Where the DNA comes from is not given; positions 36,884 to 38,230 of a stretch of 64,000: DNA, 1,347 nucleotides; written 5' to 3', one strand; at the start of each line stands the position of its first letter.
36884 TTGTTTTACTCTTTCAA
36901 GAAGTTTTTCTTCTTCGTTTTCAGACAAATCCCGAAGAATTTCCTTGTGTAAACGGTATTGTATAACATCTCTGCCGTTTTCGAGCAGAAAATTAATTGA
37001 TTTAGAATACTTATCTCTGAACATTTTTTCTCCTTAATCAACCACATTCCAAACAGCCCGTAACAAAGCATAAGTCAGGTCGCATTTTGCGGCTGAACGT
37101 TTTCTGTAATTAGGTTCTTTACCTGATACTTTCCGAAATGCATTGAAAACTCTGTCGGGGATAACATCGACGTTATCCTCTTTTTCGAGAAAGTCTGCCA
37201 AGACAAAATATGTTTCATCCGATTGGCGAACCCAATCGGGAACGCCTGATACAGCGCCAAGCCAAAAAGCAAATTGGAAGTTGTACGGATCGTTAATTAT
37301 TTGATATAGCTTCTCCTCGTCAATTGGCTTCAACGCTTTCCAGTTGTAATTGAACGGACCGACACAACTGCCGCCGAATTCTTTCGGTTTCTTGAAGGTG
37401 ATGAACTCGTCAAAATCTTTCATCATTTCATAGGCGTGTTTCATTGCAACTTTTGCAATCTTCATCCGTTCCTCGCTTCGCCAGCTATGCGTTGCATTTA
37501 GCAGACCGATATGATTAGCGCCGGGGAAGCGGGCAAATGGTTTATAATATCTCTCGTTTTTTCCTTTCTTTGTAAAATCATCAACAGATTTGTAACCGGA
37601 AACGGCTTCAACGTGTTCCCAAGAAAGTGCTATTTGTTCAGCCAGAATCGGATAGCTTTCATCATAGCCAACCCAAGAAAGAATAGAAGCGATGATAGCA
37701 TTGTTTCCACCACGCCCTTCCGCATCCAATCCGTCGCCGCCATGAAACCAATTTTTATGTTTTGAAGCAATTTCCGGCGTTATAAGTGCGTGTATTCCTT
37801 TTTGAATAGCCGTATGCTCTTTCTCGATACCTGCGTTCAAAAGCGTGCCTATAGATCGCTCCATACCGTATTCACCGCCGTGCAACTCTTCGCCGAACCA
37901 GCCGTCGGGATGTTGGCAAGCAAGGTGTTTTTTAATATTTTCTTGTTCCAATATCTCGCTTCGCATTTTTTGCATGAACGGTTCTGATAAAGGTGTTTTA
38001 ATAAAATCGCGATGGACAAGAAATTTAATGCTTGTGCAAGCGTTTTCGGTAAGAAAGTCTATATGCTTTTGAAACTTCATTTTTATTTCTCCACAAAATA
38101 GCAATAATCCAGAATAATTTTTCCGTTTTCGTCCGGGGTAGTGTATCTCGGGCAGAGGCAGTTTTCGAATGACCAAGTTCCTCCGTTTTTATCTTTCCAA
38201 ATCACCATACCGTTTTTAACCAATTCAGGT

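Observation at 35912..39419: Low-GC four-gene cassette: AraC/GyrI regulator, stand-alone GyrI-like binder and two paralogous unknown proteins. This is the best candidate in the window for an undescribed small-molecule response or detoxification system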

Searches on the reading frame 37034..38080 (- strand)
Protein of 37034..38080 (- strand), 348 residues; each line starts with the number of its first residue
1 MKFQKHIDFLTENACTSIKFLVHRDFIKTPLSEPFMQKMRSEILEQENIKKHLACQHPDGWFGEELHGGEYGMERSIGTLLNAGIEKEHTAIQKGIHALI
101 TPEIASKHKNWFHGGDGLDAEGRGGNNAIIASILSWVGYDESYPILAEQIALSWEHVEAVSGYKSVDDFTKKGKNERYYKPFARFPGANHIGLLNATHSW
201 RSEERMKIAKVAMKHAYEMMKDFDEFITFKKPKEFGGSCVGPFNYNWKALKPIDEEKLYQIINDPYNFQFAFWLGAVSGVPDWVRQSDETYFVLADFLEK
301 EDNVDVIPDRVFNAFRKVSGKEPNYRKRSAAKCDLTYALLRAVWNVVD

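Call 3: search_protein_families(library=pfam, proteins=[window:37034-38080:-], max_evalue=0.1)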
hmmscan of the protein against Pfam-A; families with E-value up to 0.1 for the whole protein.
window:37034-38080:- (348 aa): 0 families

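Call 6: search_protein_families(library=ncbifam, proteins=[window:37034-38080:-], max_evalue=1)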
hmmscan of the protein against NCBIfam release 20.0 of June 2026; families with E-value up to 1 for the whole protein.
window:37034-38080:- (348 aa): 0 families

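Call 9: search_solved_structures(query=window:37034-38080:-, max_evalue=10)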
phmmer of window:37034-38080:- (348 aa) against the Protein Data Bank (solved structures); distinct sequences matched with E-value up to 10: 3.
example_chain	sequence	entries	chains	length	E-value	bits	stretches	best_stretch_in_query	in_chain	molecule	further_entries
8cdp_B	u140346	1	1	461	0.45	13.1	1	39-94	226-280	Mitochondrial guide RNA binding complex subunit 2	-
8fn4_2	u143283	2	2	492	0.49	13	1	39-94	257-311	RNA-editing substrate-binding complex protein 2 (RESC2)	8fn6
9hny_F8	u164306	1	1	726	2.2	10.8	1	68-180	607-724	Cupin type-1 domain-containing protein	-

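Call 15: find_homologous_proteins(query=window:37034-38080:-, max_evalue=0.001)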
Query window:37034-38080:- (348 aa): 195 proteins with E <= 0.001 among 1480 candidates; the best 120 are listed.
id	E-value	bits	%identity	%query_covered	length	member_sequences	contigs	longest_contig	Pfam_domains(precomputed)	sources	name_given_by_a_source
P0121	9.5e-221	751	89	100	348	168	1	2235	-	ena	-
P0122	1.2e-214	731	87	100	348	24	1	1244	-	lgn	-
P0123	2.4e-210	716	85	100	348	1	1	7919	-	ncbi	-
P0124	3.1e-209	713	84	100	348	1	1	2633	-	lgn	-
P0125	5.8e-205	699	83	100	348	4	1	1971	-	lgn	-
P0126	2.2e-200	684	82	100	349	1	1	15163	-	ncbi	-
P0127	1.3e-194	665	78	100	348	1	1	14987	-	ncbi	-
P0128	4.4e-191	653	78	100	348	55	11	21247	-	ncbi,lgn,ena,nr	ncbi:MAG: hypothetical protein IKK06_05980 [Clostridia bacterium]|nr:hypothetical protein [Clostridi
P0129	6.0e-181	620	73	99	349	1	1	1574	-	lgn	-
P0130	8.3e-172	590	73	100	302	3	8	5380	-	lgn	-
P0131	5.2e-168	577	90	77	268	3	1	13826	-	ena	-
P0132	7.3e-162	557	68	100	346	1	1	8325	-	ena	-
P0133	2.3e-156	539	67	98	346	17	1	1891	-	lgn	-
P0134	5.9e-155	534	65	99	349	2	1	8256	-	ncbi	-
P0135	1.1e-153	530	65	99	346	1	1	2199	-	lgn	-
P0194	4.1e-141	489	60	99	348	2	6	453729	-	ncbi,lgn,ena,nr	ncbi:MAG: hypothetical protein IKT46_04285 [Clostridia bacterium]|nr:hypothetical protein [Clostridi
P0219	4.8e-139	482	61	99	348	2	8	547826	-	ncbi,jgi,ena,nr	ncbi:MAG: hypothetical protein E7333_01540 [Clostridiales bacterium]|nr:hypothetical protein [Clostr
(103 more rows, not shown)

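Call 16: find_encoding_contigs(protein=P0219, flank=7000, max_places=2)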
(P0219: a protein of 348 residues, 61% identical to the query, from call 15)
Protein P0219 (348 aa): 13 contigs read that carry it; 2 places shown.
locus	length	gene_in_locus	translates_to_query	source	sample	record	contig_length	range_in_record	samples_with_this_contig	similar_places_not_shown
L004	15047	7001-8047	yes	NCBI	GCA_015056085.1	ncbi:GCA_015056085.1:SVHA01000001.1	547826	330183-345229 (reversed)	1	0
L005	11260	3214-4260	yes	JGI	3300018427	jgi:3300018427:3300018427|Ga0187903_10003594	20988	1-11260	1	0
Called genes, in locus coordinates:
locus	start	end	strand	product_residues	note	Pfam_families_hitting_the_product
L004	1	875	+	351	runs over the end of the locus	-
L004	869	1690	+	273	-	PF04536:TPM_phosphatase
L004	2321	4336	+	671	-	PF00133:tRNA-synt_1, PF01406:tRNA-synt_1e, PF09334:tRNA-synt_1g, PF00133:tRNA-synt_1, PF08264:Anticodon_1, PF19303:Anticodon_3, PF01588:tRNA_bind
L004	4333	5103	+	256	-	PF01026:TatD_DNase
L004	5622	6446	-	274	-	PF04018:VCA0040-like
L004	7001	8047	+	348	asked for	-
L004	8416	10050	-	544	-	PF02837:Glyco_hydro_2_N, PF22666:Glyco_hydro_2_N2, PF00703:Glyco_hydro_2 (weak), PF02836:Glyco_hydro_2_C (weak)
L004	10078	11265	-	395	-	PF22020:RlmL_1st, PF02926:THUMP, PF01170:UPF0020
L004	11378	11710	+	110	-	PF06153:CdAMP_rec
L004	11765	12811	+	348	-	PF13177:DNA_pol3_delta2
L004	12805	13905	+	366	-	PF04468:PSP1, PF28472:PSP1_3rd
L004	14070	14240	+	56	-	PF00037:Fer4 (weak), PF13237:Fer4_10, PF12838:Fer4_7, PF13187:Fer4_9, PF12797:Fer4_2, PF13237:Fer4_10 (weak), PF00037:Fer4, PF12837:Fer4_6, +5 more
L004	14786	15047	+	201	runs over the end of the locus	-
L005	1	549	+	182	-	?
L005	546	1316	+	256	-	PF01026:TatD_DNase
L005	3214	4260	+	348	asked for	-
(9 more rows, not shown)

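Call 17: find_encoding_contigs(protein=P0194, flank=7000, max_places=2)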
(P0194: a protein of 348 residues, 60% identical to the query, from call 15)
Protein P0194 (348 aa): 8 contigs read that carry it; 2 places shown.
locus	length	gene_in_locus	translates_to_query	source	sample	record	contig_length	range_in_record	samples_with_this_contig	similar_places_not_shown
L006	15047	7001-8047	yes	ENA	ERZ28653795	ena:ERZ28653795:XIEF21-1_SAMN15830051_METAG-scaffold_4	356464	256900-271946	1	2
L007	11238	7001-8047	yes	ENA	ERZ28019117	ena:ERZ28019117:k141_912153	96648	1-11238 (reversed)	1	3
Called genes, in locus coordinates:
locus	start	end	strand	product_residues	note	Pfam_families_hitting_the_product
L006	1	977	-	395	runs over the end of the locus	PF01594:AI-2E_transport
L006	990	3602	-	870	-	PF00690:Cation_ATPase_N, PF00122:E1-E2_ATPase, PF00702:Hydrolase, PF13246:Cation_ATPase, PF00689:Cation_ATPase_C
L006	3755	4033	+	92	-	-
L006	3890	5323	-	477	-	PF03062:MBOAT, PF13813:MBOAT_2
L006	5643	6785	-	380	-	PF01527:HTH_Tnp_1 (faint), PF13518:HTH_28 (weak), PF13276:HTH_21, PF00665:rve, PF13683:rve_3, PF13333:rve_2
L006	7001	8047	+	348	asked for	-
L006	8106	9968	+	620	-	PF00575:S1 (weak)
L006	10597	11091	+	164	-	-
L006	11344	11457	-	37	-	-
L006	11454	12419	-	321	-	PF00056:Ldh_1_N, PF02866:Ldh_1_C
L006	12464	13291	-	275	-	PF04060:FeS, PF13187:Fer4_9 (weak), PF14697:Fer4_21 (weak), PF12838:Fer4_7 (weak), PF12838:Fer4_7, PF13187:Fer4_9, PF14697:Fer4_21, PF00037:Fer4, +9 more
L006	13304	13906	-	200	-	PF02508:Rnf-Nqr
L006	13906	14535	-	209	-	PF02508:Rnf-Nqr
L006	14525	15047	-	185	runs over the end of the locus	PF04205:FMN_bind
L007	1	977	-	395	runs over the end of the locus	PF01594:AI-2E_transport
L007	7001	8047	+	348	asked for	-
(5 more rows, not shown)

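Call 60: search_protein_families(library=padloc, proteins=[window:37034-38080:-], max_evalue=0.1)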
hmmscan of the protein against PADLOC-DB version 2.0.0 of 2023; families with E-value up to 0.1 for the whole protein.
window:37034-38080:- (348 aa): 0 families
